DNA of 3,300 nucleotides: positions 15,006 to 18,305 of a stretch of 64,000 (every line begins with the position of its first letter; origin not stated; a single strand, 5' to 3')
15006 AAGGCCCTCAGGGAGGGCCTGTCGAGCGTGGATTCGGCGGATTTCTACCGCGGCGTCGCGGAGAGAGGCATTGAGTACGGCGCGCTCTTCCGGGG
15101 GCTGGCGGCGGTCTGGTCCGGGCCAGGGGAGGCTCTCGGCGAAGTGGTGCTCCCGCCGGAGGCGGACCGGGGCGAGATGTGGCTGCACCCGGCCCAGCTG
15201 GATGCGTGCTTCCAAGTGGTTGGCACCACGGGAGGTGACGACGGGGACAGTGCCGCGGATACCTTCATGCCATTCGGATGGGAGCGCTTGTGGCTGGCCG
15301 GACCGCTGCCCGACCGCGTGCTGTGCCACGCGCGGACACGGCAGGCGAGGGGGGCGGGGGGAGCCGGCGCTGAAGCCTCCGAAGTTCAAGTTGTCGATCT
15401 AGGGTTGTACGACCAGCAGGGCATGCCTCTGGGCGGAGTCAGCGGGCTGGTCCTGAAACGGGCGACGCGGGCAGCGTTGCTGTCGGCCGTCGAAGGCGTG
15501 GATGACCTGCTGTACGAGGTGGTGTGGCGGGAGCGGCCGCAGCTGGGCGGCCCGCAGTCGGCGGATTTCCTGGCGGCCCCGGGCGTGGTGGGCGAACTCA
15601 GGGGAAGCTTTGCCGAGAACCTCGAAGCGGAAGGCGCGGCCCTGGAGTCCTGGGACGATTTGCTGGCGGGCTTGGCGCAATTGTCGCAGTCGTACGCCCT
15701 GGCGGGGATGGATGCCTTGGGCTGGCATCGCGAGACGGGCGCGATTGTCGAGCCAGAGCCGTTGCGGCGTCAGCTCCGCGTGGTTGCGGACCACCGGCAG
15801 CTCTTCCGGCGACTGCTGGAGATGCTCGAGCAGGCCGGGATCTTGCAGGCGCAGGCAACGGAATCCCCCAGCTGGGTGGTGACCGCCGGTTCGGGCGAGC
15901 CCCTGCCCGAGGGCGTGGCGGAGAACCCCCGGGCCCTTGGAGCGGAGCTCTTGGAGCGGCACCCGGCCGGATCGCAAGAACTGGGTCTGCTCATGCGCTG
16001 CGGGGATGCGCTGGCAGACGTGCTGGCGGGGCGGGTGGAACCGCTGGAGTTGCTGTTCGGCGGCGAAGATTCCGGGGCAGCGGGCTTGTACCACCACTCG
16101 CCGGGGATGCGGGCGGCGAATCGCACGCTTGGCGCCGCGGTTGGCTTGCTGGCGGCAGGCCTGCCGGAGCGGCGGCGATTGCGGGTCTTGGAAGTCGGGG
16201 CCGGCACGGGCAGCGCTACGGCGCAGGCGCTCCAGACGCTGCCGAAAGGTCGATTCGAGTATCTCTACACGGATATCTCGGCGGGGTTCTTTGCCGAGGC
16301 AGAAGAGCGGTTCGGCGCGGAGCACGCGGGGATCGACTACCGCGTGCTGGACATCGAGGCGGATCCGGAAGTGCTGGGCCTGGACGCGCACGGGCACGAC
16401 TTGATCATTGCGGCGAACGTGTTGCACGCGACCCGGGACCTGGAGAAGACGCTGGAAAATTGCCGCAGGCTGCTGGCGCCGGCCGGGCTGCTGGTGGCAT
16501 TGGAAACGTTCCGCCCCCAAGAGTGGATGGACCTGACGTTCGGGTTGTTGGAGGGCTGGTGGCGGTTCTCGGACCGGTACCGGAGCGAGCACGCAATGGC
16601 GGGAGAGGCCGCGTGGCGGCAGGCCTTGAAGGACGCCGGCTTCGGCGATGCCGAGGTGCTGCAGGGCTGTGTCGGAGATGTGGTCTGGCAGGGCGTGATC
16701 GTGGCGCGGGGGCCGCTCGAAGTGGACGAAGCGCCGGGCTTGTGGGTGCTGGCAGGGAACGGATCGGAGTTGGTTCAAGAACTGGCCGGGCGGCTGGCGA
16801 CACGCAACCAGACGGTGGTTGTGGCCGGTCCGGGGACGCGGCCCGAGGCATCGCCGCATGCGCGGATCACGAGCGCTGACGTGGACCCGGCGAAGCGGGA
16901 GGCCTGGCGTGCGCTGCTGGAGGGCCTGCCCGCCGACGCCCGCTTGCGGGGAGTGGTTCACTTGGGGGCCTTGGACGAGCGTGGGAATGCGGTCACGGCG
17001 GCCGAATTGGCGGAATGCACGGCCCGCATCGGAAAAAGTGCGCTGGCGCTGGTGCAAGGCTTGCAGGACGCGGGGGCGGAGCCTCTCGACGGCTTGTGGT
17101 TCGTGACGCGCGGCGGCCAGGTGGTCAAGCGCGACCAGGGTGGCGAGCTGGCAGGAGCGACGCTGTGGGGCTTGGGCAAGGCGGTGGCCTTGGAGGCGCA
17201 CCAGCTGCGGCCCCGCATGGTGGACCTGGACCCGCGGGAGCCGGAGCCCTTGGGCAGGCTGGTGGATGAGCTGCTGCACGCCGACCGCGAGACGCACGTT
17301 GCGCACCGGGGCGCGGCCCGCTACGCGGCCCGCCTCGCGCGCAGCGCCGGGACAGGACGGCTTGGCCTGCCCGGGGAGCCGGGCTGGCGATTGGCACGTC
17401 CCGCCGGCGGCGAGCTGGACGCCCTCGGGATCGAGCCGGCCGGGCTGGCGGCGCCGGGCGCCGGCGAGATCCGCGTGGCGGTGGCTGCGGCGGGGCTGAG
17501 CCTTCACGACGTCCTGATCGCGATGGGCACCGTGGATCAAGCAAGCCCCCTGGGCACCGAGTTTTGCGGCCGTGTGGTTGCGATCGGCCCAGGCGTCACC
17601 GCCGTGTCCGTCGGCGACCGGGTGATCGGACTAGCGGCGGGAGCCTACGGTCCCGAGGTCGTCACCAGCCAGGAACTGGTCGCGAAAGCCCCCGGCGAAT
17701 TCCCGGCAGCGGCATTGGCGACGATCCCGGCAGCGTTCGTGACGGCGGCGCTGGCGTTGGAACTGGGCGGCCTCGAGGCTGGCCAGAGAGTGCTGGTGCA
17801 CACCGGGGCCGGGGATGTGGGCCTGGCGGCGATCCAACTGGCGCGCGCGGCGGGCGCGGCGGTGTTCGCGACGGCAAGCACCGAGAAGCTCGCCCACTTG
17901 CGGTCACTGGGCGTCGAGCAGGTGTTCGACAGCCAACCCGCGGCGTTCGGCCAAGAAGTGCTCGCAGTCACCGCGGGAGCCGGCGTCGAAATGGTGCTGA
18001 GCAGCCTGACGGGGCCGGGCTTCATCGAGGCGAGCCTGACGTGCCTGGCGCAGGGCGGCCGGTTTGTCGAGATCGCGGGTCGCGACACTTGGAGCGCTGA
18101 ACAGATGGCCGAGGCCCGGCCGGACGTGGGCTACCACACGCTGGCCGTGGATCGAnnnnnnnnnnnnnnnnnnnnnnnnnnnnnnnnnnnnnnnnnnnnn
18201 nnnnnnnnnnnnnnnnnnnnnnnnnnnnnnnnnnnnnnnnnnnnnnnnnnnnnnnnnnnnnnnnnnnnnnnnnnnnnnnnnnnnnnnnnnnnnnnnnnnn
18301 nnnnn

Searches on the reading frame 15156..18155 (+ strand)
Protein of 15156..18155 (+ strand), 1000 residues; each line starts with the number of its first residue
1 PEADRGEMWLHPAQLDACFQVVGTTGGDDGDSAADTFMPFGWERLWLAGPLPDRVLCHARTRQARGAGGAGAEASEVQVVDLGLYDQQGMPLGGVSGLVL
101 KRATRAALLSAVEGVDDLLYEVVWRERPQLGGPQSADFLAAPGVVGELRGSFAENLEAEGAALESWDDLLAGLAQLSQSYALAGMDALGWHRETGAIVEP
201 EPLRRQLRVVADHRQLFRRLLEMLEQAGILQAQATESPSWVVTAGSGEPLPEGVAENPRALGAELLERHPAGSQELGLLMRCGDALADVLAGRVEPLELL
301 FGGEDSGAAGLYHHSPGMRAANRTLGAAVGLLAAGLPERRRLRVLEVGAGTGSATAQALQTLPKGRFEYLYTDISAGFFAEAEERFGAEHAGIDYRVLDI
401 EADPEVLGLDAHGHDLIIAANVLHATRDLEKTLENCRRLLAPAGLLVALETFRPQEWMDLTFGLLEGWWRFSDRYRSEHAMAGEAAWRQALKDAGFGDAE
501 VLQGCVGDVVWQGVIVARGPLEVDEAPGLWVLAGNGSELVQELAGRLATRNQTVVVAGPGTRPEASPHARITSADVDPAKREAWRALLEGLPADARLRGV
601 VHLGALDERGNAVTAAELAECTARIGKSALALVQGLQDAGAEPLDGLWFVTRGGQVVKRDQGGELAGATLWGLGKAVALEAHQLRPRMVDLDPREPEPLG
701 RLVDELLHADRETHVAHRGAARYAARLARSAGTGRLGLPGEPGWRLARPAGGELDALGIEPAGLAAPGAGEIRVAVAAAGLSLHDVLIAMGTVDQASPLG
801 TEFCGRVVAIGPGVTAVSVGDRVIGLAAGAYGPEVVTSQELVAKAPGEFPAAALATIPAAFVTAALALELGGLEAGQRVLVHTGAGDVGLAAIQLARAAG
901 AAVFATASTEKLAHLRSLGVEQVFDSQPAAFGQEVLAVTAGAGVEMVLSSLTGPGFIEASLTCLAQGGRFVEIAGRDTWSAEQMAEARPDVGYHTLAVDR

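Call 14: search_protein_families(library=pfam, proteins=[window:15156-18155:+], max_evalue=0.00001)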
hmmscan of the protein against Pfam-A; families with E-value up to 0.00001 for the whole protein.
window:15156-18155:+ (1000 aa): 10 families
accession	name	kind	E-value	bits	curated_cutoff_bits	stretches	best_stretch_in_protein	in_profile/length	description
PF08242.18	Methyltransf_12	-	3.4e-17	63.4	30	1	345-446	1-98/98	Methyltransferase domain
PF00107.32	ADH_zinc_N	-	3.6e-16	59.7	31.8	1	888-975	2-90/129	Zinc-binding dehydrogenase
PF13649.12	Methyltransf_25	-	3.7e-12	47.2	27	1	344-444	1-97/97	Methyltransferase domain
PF08241.18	Methyltransf_11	-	6e-12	46.5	21.2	1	345-447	1-94/95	Methyltransferase domain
PF14765.12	PS-DH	-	1.1e-11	45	23.7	1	3-108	62-164/166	Polyketide synthase dehydratase N-terminal domain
PF08240.17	ADH_N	-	1.6e-09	38.4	23.5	1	768-824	1-61/104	Alcohol dehydrogenase GroES-like domain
PF13489.12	Methyltransf_23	-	9.3e-09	35.7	27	1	333-496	15-159/164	Methyltransferase domain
PF13602.12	ADH_zinc_N_2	-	1.1e-08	36.5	27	1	918-986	1-65/134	Zinc-binding dehydrogenase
PF13847.12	Methyltransf_31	-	2.1e-07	31.2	27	1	341-448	4-109/145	Methyltransferase domain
PF01209.24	Ubie_methyltran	-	6.9e-06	26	20.1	0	339-455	46-158/233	ubiE/COQ5 methyltransferase family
